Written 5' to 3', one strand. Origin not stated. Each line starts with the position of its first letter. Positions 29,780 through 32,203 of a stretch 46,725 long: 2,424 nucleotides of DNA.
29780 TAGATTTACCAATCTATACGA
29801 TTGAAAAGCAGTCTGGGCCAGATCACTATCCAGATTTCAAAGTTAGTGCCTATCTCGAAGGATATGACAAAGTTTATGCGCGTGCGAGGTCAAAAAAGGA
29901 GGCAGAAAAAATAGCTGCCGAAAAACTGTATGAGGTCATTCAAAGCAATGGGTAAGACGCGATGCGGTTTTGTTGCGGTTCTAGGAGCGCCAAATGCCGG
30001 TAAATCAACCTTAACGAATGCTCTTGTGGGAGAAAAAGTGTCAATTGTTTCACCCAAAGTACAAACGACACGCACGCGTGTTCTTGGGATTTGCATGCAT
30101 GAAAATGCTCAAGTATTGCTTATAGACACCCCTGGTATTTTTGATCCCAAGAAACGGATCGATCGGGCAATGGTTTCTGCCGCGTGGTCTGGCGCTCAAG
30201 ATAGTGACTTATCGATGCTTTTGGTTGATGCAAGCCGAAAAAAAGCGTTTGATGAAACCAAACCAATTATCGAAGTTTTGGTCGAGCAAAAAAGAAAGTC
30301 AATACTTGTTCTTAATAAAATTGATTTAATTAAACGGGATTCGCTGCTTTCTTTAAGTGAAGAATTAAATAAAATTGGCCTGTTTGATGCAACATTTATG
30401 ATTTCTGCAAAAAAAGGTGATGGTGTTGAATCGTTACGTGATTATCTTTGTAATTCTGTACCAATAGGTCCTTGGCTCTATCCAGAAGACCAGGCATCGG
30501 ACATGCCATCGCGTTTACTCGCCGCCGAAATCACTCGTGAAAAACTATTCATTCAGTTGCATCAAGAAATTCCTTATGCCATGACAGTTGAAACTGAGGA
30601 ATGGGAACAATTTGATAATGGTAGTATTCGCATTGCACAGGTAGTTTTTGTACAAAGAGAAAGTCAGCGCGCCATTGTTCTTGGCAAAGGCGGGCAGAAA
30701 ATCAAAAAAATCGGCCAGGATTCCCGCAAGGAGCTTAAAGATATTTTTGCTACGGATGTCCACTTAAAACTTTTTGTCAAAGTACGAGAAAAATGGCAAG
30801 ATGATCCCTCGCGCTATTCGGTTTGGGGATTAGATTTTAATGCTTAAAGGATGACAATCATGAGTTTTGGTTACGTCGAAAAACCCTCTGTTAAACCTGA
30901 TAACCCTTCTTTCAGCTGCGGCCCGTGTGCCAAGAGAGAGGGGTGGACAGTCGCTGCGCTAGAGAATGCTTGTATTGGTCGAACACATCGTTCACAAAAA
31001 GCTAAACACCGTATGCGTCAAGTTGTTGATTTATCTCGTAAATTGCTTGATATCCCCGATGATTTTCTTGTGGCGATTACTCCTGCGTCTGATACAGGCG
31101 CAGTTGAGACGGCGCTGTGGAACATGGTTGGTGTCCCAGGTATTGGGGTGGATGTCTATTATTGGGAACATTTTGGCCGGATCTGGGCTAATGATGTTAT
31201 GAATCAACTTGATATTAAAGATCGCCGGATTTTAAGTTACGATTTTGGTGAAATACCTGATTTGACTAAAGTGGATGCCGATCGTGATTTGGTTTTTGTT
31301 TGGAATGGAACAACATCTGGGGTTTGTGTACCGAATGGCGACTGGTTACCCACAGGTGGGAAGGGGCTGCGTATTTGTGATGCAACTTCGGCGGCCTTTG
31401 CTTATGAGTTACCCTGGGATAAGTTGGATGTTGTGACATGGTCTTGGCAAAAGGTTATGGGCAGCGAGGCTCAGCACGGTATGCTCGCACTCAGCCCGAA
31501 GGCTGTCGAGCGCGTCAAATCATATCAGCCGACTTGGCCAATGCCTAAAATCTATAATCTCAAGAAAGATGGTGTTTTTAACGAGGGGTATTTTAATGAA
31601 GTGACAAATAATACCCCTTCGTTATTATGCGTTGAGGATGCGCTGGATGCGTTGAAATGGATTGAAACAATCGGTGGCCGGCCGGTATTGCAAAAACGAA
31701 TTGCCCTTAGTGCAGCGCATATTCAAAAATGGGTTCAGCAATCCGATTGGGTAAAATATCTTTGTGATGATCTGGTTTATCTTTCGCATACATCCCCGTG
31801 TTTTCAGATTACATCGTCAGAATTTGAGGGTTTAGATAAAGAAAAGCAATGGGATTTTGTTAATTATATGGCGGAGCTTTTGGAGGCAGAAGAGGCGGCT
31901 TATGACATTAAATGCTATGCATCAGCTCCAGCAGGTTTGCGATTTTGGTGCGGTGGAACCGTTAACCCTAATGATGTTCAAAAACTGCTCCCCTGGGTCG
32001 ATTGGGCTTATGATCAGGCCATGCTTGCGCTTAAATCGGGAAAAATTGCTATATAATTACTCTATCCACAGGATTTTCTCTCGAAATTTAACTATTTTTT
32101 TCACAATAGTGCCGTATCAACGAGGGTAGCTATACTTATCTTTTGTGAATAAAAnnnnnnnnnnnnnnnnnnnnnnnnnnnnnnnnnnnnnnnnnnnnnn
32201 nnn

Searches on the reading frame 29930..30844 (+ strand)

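Call 37: search_protein_families(library=ncbifam, proteins=[window:29930-30844:+], max_evalue=0.00001)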
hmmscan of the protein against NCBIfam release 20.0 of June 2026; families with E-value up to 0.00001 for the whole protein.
window:29930-30844:+ (305 aa): 23 families
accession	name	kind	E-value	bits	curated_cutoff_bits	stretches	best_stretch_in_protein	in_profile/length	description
NF000908.1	PRK00089.1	equivalog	9.1e-109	363.2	237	1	10-299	1-289/291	GTPase Era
TIGR00436.1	era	equivalog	2.1e-72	243.8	116.25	1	13-284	1-270/270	GTPase Era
TIGR03594.1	GTPase_EngA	equivalog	2e-28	99.6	306.7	1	15-178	3-161/432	ribosome biogenesis GTPase Der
TIGR00231.1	small_GTP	domain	1.3e-25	90.1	42.5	1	11-173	2-162/164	GTP-binding protein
NF003661.0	PRK05291.1-3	equivalog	4.8e-24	85.5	380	1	13-174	216-367/448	tRNA uridine-5-carboxymethylaminomethyl(34) synthesis GTPase MnmE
TIGR00450.1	mnmE_trmE_thdF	equivalog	7e-20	71.5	252.6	1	15-141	212-336/446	tRNA uridine-5-carboxymethylaminomethyl(34) synthesis GTPase MnmE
TIGR03918.1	GTP_HydF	equivalog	5.7e-19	68.2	325.55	1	15-178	10-168/392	[FeFe] hydrogenase H-cluster maturation GTPase HydF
NF002828.0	PRK03003.1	equivalog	2.9e-17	62.4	631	1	11-181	39-204/477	ribosome biogenesis GTPase Der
NF007071.0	PRK09518.1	equivalog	4.3e-17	61.9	953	1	9-177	268-431/706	bifunctional cytidylate kinase/GTPase Der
TIGR03156.1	GTP_HflX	equivalog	2.2e-15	56.5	216.75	1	11-174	188-348/351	GTPase HflX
TIGR03596.1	GTPase_YlqF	equivalog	2.9e-13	49.8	208.2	1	15-76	121-179/276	ribosome biogenesis GTPase YlqF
TIGR02729.1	Obg_CgtA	equivalog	6.1e-11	41.9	280.25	1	15-175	160-326/329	Obg family GTPase CgtA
TIGR00437.1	feoB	equivalog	6.2e-11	41.7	315.65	1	19-205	1-153/594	ferrous iron transport protein B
TIGR03598.1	GTPase_YsxC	equivalog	1.1e-10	41.5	124.45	1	11-173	17-185/186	ribosome biogenesis GTP-binding protein YihA/YsxC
NF008956.1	PRK12299.1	equivalog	1.6e-10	40.5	300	1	15-175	161-323/327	GTPase ObgE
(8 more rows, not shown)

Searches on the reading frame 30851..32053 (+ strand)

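Call 37: search_protein_families(library=ncbifam, proteins=[window:30851-32053:+], max_evalue=0.00001)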
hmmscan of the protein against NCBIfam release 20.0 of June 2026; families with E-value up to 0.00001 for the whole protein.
window:30851-32053:+ (401 aa): 5 families
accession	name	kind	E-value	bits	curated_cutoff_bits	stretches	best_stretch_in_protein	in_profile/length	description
NF002841.0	PRK03080.1-2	equivalog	2.5e-164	546.9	477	1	9-392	4-385/389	phosphoserine transaminase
TIGR01365.1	serC_2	equivalog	5.5e-147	489.8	448.2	1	15-388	1-372/374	phosphoserine transaminase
TIGR01366.1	serC_3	equivalog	2.7e-15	56.4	401.65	1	15-305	1-287/361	phosphoserine transaminase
TIGR01364.1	serC_1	equivalog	7.2e-07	28.4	443.6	1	45-323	37-304/358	phosphoserine transaminase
NF003764.0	PRK05355.1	equivalog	1.1e-06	27.9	253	1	42-301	37-281/357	3-phosphoserine/phosphohydroxythreonine transaminase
